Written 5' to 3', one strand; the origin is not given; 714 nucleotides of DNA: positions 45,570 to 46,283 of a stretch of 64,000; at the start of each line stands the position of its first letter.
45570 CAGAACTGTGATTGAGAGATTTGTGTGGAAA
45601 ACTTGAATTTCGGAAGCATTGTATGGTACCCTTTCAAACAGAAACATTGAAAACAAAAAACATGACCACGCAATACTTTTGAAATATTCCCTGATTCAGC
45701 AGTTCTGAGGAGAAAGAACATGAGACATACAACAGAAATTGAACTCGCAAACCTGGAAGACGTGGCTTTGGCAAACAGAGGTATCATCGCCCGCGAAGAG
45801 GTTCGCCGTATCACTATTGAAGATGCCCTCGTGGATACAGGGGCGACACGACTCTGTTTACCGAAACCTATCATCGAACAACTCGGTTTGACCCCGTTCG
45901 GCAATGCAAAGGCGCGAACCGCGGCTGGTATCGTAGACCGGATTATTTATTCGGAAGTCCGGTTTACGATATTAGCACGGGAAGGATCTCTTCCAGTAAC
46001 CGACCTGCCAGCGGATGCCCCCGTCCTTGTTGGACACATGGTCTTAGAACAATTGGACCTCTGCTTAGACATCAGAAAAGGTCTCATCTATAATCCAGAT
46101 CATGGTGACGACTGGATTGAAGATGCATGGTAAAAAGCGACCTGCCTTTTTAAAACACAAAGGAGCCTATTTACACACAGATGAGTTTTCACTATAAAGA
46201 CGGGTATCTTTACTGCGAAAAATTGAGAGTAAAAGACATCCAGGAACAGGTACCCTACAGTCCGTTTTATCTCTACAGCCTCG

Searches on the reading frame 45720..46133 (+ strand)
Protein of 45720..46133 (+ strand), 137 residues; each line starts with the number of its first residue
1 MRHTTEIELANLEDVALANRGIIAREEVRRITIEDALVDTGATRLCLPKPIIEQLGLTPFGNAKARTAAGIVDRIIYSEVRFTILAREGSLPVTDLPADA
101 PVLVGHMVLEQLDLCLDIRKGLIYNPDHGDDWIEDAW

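Call 79: search_protein_families(library=pfam, proteins=[window:45720-46133:+], max_evalue=0.00001)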
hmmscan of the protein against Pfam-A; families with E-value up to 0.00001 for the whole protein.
window:45720-46133:+ (137 aa): 1 family
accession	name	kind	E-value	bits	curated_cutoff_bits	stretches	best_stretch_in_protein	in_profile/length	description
PF13975.11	gag-asp_proteas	-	8.3e-06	26.8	28.2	0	35-74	11-53/92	gag-polyprotein putative aspartyl protease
